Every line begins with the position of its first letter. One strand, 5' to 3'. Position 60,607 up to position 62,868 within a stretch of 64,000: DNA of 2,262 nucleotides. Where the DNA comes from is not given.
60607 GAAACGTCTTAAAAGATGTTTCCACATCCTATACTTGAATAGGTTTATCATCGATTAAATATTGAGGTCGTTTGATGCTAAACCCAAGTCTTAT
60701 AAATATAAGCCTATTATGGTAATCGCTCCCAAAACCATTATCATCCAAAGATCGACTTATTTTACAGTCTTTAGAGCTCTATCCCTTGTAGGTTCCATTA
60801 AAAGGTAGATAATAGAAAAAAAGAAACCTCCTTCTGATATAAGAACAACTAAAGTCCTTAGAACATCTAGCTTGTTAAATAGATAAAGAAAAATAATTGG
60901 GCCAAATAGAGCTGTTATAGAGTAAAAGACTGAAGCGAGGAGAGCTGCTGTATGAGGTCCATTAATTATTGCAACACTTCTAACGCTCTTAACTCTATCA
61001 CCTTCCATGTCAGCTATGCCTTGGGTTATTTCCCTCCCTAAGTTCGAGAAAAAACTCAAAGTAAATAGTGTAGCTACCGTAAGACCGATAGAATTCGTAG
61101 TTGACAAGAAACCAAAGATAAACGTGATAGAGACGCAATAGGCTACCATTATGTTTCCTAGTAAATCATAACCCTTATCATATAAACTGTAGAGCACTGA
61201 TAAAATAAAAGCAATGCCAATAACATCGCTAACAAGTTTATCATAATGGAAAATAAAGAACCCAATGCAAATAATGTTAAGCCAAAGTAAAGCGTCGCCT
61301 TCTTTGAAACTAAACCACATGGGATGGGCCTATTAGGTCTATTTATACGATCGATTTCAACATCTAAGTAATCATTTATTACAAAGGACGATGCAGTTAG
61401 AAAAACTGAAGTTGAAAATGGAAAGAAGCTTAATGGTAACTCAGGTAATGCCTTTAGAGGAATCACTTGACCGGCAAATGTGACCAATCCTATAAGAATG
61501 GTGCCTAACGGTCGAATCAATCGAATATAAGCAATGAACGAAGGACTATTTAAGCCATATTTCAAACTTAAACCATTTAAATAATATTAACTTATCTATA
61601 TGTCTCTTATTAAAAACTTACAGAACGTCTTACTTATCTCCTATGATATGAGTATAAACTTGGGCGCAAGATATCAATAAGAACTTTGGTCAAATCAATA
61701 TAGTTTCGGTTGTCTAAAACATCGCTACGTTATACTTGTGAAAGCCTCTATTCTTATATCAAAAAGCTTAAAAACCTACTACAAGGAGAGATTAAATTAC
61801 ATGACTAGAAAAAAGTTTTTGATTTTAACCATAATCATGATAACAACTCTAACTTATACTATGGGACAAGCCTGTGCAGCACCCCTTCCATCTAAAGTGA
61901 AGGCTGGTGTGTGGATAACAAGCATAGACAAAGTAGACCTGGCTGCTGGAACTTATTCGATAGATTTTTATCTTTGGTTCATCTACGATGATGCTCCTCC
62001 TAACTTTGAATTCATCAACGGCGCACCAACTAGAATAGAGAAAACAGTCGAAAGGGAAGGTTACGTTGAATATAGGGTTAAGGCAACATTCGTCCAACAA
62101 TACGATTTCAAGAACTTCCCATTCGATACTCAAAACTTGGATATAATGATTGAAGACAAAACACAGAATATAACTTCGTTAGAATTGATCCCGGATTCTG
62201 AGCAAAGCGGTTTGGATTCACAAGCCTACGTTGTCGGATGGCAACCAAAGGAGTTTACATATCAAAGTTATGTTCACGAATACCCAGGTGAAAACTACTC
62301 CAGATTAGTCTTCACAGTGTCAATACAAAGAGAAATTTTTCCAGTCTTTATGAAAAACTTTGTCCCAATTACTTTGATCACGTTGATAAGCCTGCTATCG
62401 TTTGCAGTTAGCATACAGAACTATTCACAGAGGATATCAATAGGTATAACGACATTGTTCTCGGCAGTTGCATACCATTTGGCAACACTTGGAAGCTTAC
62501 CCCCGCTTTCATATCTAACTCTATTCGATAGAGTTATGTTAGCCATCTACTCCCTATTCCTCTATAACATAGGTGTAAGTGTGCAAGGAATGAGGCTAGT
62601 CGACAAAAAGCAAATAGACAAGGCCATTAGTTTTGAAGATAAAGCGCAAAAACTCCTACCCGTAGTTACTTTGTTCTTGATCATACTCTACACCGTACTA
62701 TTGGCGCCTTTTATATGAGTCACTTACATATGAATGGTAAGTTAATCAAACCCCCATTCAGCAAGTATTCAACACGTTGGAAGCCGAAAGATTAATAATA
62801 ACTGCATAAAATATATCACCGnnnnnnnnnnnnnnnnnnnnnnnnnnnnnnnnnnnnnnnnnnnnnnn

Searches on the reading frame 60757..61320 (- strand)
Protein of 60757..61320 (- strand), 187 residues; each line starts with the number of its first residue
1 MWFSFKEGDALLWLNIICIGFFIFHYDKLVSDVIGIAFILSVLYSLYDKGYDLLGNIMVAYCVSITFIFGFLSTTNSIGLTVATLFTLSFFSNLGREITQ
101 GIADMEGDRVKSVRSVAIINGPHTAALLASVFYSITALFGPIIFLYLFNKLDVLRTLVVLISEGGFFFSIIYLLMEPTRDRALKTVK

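Call 14: search_protein_families(library=pfam, proteins=[window:60757-61320:-], max_evalue=0.1)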
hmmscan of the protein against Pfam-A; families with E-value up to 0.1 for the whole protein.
window:60757-61320:- (187 aa): 1 family
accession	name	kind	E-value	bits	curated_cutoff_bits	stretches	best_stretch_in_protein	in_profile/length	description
PF01040.23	UbiA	-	1.4e-13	51.2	34.2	1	16-182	75-240/250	UbiA prenyltransferase family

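Call 45: find_encoding_contigs(protein=window:60757-61320:-, flank=1000, max_places=5)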
Protein window:60757-61320:- (187 aa): 2 contigs read that carry it; 1 place shown.
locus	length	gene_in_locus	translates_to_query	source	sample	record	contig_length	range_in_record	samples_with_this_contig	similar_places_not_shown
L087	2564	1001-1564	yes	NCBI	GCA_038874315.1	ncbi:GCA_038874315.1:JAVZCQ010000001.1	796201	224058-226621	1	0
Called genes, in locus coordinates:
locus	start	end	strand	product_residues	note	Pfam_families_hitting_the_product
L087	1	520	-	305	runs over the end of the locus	PF02931:Neur_chan_LBD (weak)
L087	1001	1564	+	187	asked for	PF01040:UbiA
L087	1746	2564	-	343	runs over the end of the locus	PF01916:DS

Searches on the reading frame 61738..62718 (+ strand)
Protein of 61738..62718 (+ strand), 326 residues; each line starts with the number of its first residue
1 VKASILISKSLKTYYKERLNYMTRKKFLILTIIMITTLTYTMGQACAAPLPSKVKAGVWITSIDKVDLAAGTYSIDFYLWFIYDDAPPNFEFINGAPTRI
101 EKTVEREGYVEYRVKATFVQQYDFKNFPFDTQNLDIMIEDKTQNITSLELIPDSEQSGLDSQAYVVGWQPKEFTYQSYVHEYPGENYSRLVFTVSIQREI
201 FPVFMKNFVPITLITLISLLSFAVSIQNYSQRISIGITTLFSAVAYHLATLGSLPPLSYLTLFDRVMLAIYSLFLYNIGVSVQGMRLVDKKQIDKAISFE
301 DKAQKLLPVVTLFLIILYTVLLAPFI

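Call 14: search_protein_families(library=pfam, proteins=[window:61738-62718:+], max_evalue=0.1)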
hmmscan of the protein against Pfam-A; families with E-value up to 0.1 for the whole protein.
window:61738-62718:+ (326 aa): 2 families
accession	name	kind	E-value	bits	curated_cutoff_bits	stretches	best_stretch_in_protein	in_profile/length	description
PF02931.28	Neur_chan_LBD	-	1.7e-07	31.3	26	1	100-199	104-215/216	Neurotransmitter-gated ion-channel ligand binding domain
PF02932.22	Neur_chan_memb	-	0.007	17.1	28.1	1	209-265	3-59/233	Neurotransmitter-gated ion-channel transmembrane region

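Call 21: search_protein_families(library=ncbifam, proteins=[window:61738-62718:+], max_evalue=0.01)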
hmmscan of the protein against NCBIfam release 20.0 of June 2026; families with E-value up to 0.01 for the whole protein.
window:61738-62718:+ (326 aa): 2 families
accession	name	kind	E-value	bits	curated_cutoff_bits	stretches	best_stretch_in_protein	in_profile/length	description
TIGR00860.1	LIC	subfamily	3.4e-17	62.3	280.2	1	105-270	142-313/462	cation transporter family protein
NF033918.0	LGIC_1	subfamily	6.1e-14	52.1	500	1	107-310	89-305/305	ligand-gated ion channel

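Call 22: search_solved_structures(query=window:61738-62718:+, max_evalue=0.01)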
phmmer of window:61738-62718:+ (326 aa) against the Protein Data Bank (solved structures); distinct sequences matched with E-value up to 0.01: 240 (the best 60 are shown).
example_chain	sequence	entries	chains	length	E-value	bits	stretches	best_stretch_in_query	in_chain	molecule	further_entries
4x5t_A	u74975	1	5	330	3e-17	66.6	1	100-320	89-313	Proton-gated ion channel,GLRA1 protein,GLRA1 protein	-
6i08_D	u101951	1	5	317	1.4e-14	57.8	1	100-320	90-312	Proton-gated ion channel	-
6hyw_A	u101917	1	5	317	1.8e-14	57.4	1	100-320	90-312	Proton-gated ion channel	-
6hz1_A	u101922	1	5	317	1.9e-14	57.4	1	100-320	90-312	Proton-gated ion channel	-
6f0n_A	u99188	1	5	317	2.2e-14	57.1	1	88-320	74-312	Proton-gated ion channel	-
6hyx_A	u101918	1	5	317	2.7e-14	56.8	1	100-320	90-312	Proton-gated ion channel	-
3ei0_A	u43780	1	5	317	4e-14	56.3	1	100-320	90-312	Glr4197 protein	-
5iux_A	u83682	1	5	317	4e-14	56.3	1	100-320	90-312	Proton-gated ion channel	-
6f11_A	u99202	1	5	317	4.3e-14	56.2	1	99-320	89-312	Proton-gated ion channel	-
4ilc_A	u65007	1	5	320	4.4e-14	56.1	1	100-318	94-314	Proton-gated ion channel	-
4lmj_E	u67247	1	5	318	4.5e-14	56.1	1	100-320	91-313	Proton-gated ion channel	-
8i42_A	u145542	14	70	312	4.5e-14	56.1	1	100-318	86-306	Proton-gated ion channel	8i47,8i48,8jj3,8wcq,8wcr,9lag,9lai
6f0u_A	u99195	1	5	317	4.6e-14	56.1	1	100-320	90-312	Proton-gated ion channel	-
3uu3_A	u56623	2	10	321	4.7e-14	56.1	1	100-320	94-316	Glr4197 protein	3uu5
5j0z_A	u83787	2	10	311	4.7e-14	56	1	100-318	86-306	Proton-gated ion channel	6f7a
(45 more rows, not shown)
